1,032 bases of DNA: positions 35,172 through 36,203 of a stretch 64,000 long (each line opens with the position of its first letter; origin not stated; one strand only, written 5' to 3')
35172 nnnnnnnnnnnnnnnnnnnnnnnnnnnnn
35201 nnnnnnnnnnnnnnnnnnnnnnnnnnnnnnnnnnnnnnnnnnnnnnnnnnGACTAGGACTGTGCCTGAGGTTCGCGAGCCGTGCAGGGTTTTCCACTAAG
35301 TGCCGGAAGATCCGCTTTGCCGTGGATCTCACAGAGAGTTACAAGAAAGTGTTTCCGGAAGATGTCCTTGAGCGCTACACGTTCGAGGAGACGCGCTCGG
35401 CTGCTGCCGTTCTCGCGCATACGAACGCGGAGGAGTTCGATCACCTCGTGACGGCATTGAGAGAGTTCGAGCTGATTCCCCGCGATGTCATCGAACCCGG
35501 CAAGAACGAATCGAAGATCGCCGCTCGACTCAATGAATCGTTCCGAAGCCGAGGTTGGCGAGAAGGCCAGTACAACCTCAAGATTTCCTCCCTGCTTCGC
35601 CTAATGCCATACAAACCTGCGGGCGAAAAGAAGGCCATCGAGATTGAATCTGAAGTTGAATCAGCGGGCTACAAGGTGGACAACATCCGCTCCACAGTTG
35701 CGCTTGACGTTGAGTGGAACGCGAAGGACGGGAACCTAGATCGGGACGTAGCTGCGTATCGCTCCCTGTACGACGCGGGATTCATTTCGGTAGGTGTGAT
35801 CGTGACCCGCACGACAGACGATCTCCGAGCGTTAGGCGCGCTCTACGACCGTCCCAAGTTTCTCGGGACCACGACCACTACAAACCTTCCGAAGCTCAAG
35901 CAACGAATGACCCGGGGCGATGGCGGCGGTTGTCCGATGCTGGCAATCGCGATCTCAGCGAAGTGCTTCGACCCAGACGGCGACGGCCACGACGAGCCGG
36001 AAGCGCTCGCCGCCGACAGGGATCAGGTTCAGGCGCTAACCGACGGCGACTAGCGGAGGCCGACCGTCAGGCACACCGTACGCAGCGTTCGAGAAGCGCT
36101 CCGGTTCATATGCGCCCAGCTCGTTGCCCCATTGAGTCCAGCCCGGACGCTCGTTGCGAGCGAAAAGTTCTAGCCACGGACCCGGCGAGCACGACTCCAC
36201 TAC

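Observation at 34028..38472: Minimal (4.4 kb) replicative-integrative element whose only cargo is a convergent, overlapping R-M pair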

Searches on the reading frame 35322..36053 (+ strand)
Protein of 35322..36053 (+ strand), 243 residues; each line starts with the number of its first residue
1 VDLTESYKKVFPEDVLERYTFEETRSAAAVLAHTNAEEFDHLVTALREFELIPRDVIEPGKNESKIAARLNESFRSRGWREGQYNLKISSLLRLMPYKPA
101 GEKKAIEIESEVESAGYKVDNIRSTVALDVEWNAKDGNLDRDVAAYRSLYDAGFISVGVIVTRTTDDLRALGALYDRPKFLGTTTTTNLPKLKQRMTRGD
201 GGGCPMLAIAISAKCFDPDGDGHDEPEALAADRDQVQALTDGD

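Call 7: search_protein_families(library=pfam, proteins=[window:35322-36053:+], max_evalue=1)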
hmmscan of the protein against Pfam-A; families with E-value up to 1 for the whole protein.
window:35322-36053:+ (243 aa): 1 family
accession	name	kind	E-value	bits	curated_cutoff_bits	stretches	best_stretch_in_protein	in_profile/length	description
PF09195.17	Endonuc-BglII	-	3.1e-23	82.7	26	1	26-211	1-162/163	Restriction endonuclease BglII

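Call 8: search_protein_families(library=ncbifam, proteins=[window:35322-36053:+], max_evalue=1)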
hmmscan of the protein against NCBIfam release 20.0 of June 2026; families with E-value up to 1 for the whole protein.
window:35322-36053:+ (243 aa): 2 families
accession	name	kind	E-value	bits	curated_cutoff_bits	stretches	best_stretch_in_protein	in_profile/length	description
NF052344.1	slr1601_fam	subfamily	0.0037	17.3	70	1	88-125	22-59/91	slr1601 family putative cell division protein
TIGR03898.1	lanti_MRSA_kill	subfamily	0.13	12.2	23.5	1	77-111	4-36/44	mersacidin/lichenicidin family type 2 lantibiotic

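Call 9: search_protein_families(library=phrogs, proteins=[window:35322-36053:+], max_evalue=0.1)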
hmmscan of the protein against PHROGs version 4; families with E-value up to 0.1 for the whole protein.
window:35322-36053:+ (243 aa): 0 families

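Call 10: search_solved_structures(query=window:35322-36053:+, max_evalue=1, show_alignments=2)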
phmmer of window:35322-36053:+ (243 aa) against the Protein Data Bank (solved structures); distinct sequences matched with E-value up to 1: 1.
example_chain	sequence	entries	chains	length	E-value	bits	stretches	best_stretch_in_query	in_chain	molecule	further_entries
2j1d_G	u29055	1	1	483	0.16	14.8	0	34-77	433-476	DISHEVELED-ASSOCIATED ACTIVATOR OF MORPHOGENESIS 1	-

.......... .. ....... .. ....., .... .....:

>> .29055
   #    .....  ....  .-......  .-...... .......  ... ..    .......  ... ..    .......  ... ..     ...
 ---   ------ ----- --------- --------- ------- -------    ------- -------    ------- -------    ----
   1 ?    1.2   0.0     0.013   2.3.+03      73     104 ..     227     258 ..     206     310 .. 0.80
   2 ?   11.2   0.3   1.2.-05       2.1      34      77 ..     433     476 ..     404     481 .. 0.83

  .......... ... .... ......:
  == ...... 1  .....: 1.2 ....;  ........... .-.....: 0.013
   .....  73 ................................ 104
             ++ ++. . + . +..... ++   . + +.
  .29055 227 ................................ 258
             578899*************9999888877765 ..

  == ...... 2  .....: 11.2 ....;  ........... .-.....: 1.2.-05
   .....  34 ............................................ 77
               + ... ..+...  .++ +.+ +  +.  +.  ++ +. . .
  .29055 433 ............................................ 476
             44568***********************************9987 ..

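Call 13: find_homologous_proteins(query=window:35322-36053:+, max_evalue=0.001)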
Query window:35322-36053:+ (243 aa): 1866 proteins with E <= 0.001 among 3576 candidates; the best 120 are listed.
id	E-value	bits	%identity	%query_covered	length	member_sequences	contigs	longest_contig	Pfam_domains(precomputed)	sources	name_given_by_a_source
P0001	4.5e-157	539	100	100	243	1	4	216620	PF09195.18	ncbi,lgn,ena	-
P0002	7.5e-92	325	67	89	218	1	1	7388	PF09195.18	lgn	-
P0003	1.6e-90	321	66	90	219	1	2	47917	PF09195.18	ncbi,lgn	-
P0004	7.2e-90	319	65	89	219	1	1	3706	PF09195.18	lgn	-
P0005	2.3e-89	317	66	90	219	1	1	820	PF09195.18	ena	-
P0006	5.2e-89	316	66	89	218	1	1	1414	PF09195.18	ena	-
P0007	1.1e-88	315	65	90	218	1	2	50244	PF09195.18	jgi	-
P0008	2.5e-88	314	64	89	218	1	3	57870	PF09195.18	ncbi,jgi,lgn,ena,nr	ncbi:MAG TPA: BglII/BstYI family type II restriction endonuclease [Solirubrobacterales bacterium]|nr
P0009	6.0e-88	312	63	89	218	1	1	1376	PF09195.18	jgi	jgi:hypothetical protein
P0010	9.9e-88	312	64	89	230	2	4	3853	PF09195.18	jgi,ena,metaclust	metaclust:\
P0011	1.6e-87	311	64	89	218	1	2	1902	PF09195.18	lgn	-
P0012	1.8e-87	311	66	89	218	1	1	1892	PF09195.18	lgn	-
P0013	2.0e-87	311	66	89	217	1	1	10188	PF09195.18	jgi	jgi:Restriction endonuclease BglII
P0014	7.1e-87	309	63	90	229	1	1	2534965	PF09195.18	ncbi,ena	-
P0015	1.6e-86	308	64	89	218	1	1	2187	PF09195.18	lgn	-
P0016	2.9e-86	307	65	89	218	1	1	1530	PF09195.18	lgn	-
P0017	4.4e-86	306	63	89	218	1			PF09195.18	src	-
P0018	1.2e-85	305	64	90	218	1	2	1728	PF09195.18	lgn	-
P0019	3.8e-85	303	62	90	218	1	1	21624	PF09195.18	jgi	jgi:hypothetical protein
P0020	6.6e-85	302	62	90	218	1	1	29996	PF09195.18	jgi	jgi:hypothetical protein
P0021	2.8e-84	300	63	89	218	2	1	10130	PF09195.18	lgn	-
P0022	9.4e-84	299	62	90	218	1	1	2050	PF09195.18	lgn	-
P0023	1.0e-83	299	62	89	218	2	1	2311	PF09195.18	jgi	jgi:hypothetical protein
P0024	3.5e-83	297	61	89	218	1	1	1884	PF09195.18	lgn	-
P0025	3.9e-83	297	61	90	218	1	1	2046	PF09195.18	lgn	-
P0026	7.3e-83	296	65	84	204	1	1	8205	PF09195.18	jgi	jgi:Restriction endonuclease BglII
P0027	1.1e-82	295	65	90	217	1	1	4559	PF09195.18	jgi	jgi:Restriction endonuclease BglII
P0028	1.7e-82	295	61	90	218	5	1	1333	PF09195.18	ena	-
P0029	2.8e-82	294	60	91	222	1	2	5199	PF09195.18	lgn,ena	-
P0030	3.4e-82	294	63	90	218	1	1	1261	PF09195.18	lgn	-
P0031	3.7e-82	293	61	89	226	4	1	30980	PF09195.18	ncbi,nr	ncbi:MAG TPA: BglII/BstYI family type II restriction endonuclease [Solirubrobacterales bacterium]|nr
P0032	8.3e-82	292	62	90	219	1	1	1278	PF09195.18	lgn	-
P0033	1.7e-81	291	62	90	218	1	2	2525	PF09195.18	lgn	-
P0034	1.8e-81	291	62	89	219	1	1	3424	PF09195.18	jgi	jgi:Restriction endonuclease BglII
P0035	2.9e-81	291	61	89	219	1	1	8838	PF09195.18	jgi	jgi:hypothetical protein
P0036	3.4e-81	290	61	90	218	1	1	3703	PF09195.18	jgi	jgi:Restriction endonuclease BglII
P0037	5.3e-81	290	59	89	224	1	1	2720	PF09195.18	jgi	jgi:hypothetical protein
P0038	1.0e-80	289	59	90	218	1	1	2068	PF09195.18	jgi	jgi:hypothetical protein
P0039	1.9e-80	288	60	88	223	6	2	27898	PF09195.18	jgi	jgi:hypothetical protein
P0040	3.6e-80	287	60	89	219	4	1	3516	PF09195.18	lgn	-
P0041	7.7e-80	286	59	89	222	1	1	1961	PF09195.18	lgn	-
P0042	1.1e-79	285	59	90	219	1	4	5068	PF09195.18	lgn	-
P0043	1.2e-79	285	61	90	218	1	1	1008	PF09195.18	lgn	-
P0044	1.7e-79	285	61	89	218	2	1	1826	PF09195.18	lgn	-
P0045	2.5e-79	284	59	89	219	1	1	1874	PF09195.18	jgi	-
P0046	2.6e-79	284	61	90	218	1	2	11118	PF09195.18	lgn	-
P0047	3.6e-79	284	61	89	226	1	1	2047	PF09195.18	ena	-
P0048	4.4e-79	283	59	90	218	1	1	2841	PF09195.18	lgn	-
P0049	1.2e-78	282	60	89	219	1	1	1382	PF09195.18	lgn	-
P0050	1.3e-78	282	61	91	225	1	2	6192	PF09195.18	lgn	-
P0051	2.8e-78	281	60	89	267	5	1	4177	PF09195.18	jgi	-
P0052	2.9e-78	281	60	89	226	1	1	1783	PF09195.18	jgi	jgi:hypothetical protein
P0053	3.1e-78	281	60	88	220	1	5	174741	PF09195.18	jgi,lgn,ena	jgi:hypothetical protein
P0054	5.4e-78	280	60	89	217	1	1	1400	PF09195.18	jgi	jgi:hypothetical protein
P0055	6.0e-78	280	60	90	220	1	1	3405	PF09195.18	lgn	-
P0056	7.0e-78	280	60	89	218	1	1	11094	PF09195.18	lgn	-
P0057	7.6e-78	279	60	89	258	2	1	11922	PF09195.18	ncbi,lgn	-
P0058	1.4e-77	278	59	89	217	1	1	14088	PF09195.18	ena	-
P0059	1.5e-77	278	62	89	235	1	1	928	PF09195.18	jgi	jgi:hypothetical protein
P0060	2.2e-77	278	60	89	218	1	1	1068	PF09195.18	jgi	-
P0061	2.5e-77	278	56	95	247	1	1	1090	PF09195.18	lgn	-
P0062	2.8e-77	278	58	89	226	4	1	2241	PF09195.18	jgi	jgi:hypothetical protein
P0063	3.0e-77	277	60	90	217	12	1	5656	PF09195.18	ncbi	ncbi:MAG: BglII/BstYI family type II restriction endonuclease [Thermoleophilaceae bacterium]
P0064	3.3e-77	277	59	89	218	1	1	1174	PF09195.18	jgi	-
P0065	4.1e-77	277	58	89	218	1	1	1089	PF09195.18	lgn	-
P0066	5.0e-77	277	60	90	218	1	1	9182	PF09195.18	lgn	-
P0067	7.9e-77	276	60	89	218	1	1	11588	PF09195.18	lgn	-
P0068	8.3e-77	276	60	88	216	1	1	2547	PF09195.18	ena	-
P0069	1.1e-76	276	61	89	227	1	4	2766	PF09195.18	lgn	-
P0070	2.0e-76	275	59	88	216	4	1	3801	PF09195.18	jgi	jgi:hypothetical protein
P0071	2.1e-76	275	59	88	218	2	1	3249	PF09195.18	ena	-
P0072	2.8e-76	274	61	83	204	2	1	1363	PF09195.18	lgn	-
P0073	2.8e-76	274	62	89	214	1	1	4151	PF09195.18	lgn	-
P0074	3.0e-76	274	58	89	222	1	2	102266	PF09195.18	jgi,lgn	jgi:hypothetical protein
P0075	3.3e-76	274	60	89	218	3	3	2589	PF09195.18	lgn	-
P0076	4.7e-76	274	59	90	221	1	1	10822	PF09195.18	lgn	-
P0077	4.9e-76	273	59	89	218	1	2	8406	PF09195.18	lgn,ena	-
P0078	8.6e-76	273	58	91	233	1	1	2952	PF09195.18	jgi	jgi:hypothetical protein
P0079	9.2e-76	273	58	90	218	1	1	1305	PF09195.18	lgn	-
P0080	9.8e-76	272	59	87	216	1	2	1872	PF09195.18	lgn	-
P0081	1.2e-75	272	58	89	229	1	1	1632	PF09195.18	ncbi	-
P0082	1.3e-75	272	60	89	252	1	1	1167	PF09195.18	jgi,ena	-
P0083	1.7e-75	272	60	89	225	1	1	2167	PF09195.18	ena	-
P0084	1.7e-75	272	60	88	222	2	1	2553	PF09195.18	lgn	-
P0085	2.2e-75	271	58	89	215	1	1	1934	PF09195.18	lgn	-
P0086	2.2e-75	271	56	90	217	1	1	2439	PF09195.18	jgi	jgi:hypothetical protein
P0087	2.3e-75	271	59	89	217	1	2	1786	PF09195.18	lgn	-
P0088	2.4e-75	271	55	95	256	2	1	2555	PF09195.18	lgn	-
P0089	3.9e-75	271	59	90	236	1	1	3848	PF09195.18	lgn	-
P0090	4.0e-75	271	58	88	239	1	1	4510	PF09195.18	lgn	-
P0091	5.3e-75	270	61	90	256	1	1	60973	PF09195.18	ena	-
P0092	6.1e-75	270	61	89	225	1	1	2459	PF09195.18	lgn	-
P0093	6.7e-75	270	56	90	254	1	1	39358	PF09195.18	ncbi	ncbi:MAG: BglII/BstYI family type II restriction endonuclease [Actinomycetota bacterium]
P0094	8.4e-75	269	59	89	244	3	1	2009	PF09195.18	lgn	-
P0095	8.5e-75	269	59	89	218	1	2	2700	PF09195.18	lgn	-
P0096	8.9e-75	269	58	90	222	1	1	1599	PF09195.18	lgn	-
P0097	1.1e-74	269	59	89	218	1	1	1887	PF09195.18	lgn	-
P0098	1.1e-74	269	57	89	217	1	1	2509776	PF09195.18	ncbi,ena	-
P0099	1.5e-74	269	58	89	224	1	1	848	PF09195.18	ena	-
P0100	1.7e-74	268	56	89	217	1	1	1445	PF09195.18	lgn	-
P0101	1.7e-74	268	59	89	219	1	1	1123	PF09195.18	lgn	-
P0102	2.0e-74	268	59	89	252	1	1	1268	PF09195.18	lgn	-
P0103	2.1e-74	268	56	89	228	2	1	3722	PF09195.18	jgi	jgi:hypothetical protein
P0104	3.5e-74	267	59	89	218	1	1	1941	PF09195.18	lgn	-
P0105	4.2e-74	267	56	89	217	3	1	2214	PF09195.18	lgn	-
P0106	4.8e-74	267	56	89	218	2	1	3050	PF09195.18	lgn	-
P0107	6.6e-74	266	56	93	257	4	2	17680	PF09195.18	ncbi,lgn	ncbi:MAG TPA: BglII/BstYI family type II restriction endonuclease [Pseudonocardia sp.]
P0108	6.9e-74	266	58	89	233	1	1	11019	PF09195.18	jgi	jgi:restriction endonuclease BglII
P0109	7.3e-74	266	57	89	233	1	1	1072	PF09195.18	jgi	jgi:hypothetical protein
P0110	7.5e-74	266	57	90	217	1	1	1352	PF09195.18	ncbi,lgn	-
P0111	9.0e-74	266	59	88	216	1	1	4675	PF09195.18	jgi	jgi:restriction endonuclease BglII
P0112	9.0e-74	266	57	90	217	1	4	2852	PF09195.18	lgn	-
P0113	9.2e-74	266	62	81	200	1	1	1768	PF09195.18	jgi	jgi:hypothetical protein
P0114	9.3e-74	266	58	89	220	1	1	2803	PF09195.18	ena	-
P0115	1.0e-73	266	58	90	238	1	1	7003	PF09195.18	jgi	jgi:hypothetical protein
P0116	1.0e-73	266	57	89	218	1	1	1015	PF09195.18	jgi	-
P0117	1.1e-73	266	56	90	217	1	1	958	PF09195.18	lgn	-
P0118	1.1e-73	266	59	89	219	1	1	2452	PF09195.18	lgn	-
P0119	1.1e-73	266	58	89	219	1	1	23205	PF09195.18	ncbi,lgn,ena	-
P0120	1.3e-73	266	59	89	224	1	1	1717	PF09195.18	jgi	jgi:hypothetical protein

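Call 15: find_encoding_contigs(protein=P0001, flank=6000, max_places=4)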
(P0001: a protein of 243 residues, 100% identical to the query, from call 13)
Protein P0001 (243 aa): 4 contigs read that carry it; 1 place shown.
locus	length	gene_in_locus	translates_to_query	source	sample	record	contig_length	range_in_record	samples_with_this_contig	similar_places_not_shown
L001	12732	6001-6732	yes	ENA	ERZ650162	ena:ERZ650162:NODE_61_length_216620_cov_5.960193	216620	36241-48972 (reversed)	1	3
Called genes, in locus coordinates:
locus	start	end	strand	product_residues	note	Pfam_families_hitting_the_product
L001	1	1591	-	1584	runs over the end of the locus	PF07250:Glyoxal_oxid_N (faint), PF09118:GO-like_E_set, PF09136:Glucodextran_B (faint), PF12733:Cadherin-like (faint), PF28381:Ig_TRS130 (faint), PF23157:DUF7055 (faint)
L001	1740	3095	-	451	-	PF01011:PQQ (faint), PF13360:PQQ_2, PF13570:Beta-prop_ACSF4 (weak), PF00034:Cytochrom_C, PF13442:Cytochrome_CBB3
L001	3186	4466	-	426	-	PF01590:GAF, PF13185:GAF_2, PF02518:HATPase_c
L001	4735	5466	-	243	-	PF23343:REP_ORF2-G2P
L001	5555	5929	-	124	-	-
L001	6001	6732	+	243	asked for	PF09195:Endonuc-BglII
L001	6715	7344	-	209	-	PF05063:MT-A70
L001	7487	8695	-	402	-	PF00589:Phage_integrase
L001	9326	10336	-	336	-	PF08240:ADH_N, PF00107:ADH_zinc_N, PF13602:ADH_zinc_N_2 (weak)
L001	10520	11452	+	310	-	PF06719:AraC_N, PF12833:HTH_18, PF00165:HTH_AraC (weak)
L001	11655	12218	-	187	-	-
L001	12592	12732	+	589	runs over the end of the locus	-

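Call 20: find_encoding_contigs(protein=P0014, flank=7000, max_places=2)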
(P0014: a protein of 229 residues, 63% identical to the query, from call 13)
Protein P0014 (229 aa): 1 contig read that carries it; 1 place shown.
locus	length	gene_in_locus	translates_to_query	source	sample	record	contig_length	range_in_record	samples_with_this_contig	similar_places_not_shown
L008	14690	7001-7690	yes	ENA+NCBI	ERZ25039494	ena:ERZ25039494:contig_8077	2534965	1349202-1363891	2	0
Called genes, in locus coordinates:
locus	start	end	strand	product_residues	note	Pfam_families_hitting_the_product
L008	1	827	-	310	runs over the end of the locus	PF01820:Dala_Dala_lig_N, PF02655:ATP-grasp_3, PF02786:CPSase_L_D2 (weak), PF08443:RimK (weak), PF07478:Dala_Dala_lig_C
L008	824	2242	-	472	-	PF00155:Aminotran_1_2, PF12897:Asp_aminotransf (weak)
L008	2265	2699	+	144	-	-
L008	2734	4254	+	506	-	PF01663:Phosphodiest, PF01676:Metalloenzyme (weak)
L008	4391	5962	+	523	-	-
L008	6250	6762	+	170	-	PF05063:MT-A70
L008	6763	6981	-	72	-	-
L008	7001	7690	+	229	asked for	PF09195:Endonuc-BglII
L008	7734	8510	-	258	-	PF00149:Metallophos, PF13277:YmdB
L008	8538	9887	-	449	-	PF12698:ABC2_membrane_3, PF01061:ABC2_membrane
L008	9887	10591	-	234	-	PF13604:AAA_30 (faint), PF00005:ABC_tran, PF13304:AAA_21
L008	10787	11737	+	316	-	PF00490:ALAD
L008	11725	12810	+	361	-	PF22451:NirdL-like_HTH, PF17805:AsnC_trans_reg2, PF22451:NirdL-like_HTH, PF17805:AsnC_trans_reg2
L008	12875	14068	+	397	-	PF00202:Aminotran_3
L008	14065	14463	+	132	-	-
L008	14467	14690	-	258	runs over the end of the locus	-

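Call 21: find_encoding_contigs(protein=P0008, flank=7000, max_places=2)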
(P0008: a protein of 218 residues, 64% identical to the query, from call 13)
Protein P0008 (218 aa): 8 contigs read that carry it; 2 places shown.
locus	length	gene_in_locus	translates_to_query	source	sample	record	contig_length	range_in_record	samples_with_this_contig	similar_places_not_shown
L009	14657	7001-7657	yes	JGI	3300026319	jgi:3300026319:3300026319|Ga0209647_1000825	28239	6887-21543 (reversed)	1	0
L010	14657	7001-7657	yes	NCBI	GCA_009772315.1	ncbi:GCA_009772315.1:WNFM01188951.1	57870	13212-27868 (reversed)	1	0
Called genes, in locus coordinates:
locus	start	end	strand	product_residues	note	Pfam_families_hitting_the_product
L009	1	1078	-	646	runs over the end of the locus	PF00481:PP2C, PF13672:PP2C_2, PF07228:SpoIIE, PF01098:FTSW_RODA_SPOVE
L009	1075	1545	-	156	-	PF16697:Yop-YscD_cpl, PF00498:FHA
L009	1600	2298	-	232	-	PF12401:FhaA_N, PF16697:Yop-YscD_cpl, PF00498:FHA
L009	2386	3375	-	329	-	PF00069:Pkinase, PF07714:PK_Tyr_Ser-Thr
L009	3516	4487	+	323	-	PF07705:CARDB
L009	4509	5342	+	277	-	PF00800:PDT, PF01842:ACT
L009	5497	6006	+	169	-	PF01844:HNH, PF13395:HNH_4 (faint), PF14279:HNH_5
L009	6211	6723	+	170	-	PF05063:MT-A70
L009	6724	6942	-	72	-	-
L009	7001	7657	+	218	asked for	PF09195:Endonuc-BglII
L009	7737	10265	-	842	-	PF00521:DNA_topoisoIV, PF03989:DNA_gyraseA_C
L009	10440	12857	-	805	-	PF02518:HATPase_c, PF00204:DNA_gyraseB, PF01751:Toprim, PF00986:DNA_gyraseB_C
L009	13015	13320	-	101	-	PF05258:DciA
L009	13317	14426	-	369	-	PF02463:SMC_N, PF13476:AAA_23, PF13304:AAA_21 (weak)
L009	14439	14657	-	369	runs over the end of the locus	PF00712:DNA_pol3_beta, PF02767:DNA_pol3_beta_2, PF02768:DNA_pol3_beta_3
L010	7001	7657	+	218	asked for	PF09195:Endonuc-BglII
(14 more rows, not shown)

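Call 22: find_encoding_contigs(protein=P0053, flank=7000, max_places=2)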
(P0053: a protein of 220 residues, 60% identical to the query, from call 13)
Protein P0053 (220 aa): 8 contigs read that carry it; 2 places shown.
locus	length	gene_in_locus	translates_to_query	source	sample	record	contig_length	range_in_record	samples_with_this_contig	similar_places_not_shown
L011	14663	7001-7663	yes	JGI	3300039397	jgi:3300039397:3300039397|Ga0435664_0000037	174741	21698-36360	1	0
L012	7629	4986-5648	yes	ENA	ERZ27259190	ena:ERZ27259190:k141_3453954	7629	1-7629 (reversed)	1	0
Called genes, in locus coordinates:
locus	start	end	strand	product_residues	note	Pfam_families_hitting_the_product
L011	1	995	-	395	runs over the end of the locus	PF01637:ATPase_2, PF13191:AAA_16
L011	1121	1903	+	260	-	PF01226:Form_Nir_trans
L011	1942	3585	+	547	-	PF01590:GAF, PF13185:GAF_2, PF13188:PAS_8 (faint), PF00989:PAS (weak), PF00512:HisKA, PF13581:HATPase_c_2 (weak), PF02518:HATPase_c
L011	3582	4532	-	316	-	-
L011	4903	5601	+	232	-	-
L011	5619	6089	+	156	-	-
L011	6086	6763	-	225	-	PF01464:SLT, PF13406:SLT_2 (weak)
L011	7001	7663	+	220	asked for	PF09195:Endonuc-BglII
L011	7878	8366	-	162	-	PF05063:MT-A70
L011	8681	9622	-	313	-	PF00535:Glycos_transf_2, PF13641:Glyco_tranf_2_3 (weak)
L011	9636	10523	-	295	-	-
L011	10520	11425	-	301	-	PF01073:3Beta_HSD, PF01370:Epimerase, PF02719:Polysacc_synt_2 (weak), PF04321:RmlD_sub_bind, PF07993:NAD_binding_4 (faint), PF13460:NAD_binding_10 (weak), PF16363:GDP_Man_Dehyd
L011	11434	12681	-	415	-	PF13360:PQQ_2, PF13570:Beta-prop_ACSF4, PF01011:PQQ (weak), PF13360:PQQ_2, PF13570:Beta-prop_ACSF4, PF13360:PQQ_2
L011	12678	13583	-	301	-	PF01522:Polysacc_deac_1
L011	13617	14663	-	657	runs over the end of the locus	PF01757:Acyl_transf_3, PF19040:SGNH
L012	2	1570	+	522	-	?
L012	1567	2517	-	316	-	-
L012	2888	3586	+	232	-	-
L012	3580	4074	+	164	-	-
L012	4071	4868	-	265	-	PF01464:SLT, PF13406:SLT_2 (weak)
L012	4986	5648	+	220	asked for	PF09195:Endonuc-BglII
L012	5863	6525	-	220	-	PF05063:MT-A70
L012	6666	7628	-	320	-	?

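Call 31: search_protein_families(library=padloc, proteins=[window:35322-36053:+], max_evalue=0.01)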
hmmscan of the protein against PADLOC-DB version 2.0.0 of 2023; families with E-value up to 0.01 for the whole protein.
window:35322-36053:+ (243 aa): 0 families

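Call 33: search_solved_structures(query=A1, max_evalue=1, show_alignments=3)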
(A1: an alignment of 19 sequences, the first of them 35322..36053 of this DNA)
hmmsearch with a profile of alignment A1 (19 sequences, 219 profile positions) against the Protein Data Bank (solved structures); distinct sequences matched with E-value up to 1: 3.
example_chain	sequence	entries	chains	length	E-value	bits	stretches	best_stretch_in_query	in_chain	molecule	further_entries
9ihq_1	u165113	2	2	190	0.018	17.7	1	21-108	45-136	Altered inheritance of mitochondria protein 41, mitochondrial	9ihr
7pkt_O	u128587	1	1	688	0.17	14.5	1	169-213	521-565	mL115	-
6xr2_A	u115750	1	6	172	0.92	12.2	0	134-179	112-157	dTor_3x57R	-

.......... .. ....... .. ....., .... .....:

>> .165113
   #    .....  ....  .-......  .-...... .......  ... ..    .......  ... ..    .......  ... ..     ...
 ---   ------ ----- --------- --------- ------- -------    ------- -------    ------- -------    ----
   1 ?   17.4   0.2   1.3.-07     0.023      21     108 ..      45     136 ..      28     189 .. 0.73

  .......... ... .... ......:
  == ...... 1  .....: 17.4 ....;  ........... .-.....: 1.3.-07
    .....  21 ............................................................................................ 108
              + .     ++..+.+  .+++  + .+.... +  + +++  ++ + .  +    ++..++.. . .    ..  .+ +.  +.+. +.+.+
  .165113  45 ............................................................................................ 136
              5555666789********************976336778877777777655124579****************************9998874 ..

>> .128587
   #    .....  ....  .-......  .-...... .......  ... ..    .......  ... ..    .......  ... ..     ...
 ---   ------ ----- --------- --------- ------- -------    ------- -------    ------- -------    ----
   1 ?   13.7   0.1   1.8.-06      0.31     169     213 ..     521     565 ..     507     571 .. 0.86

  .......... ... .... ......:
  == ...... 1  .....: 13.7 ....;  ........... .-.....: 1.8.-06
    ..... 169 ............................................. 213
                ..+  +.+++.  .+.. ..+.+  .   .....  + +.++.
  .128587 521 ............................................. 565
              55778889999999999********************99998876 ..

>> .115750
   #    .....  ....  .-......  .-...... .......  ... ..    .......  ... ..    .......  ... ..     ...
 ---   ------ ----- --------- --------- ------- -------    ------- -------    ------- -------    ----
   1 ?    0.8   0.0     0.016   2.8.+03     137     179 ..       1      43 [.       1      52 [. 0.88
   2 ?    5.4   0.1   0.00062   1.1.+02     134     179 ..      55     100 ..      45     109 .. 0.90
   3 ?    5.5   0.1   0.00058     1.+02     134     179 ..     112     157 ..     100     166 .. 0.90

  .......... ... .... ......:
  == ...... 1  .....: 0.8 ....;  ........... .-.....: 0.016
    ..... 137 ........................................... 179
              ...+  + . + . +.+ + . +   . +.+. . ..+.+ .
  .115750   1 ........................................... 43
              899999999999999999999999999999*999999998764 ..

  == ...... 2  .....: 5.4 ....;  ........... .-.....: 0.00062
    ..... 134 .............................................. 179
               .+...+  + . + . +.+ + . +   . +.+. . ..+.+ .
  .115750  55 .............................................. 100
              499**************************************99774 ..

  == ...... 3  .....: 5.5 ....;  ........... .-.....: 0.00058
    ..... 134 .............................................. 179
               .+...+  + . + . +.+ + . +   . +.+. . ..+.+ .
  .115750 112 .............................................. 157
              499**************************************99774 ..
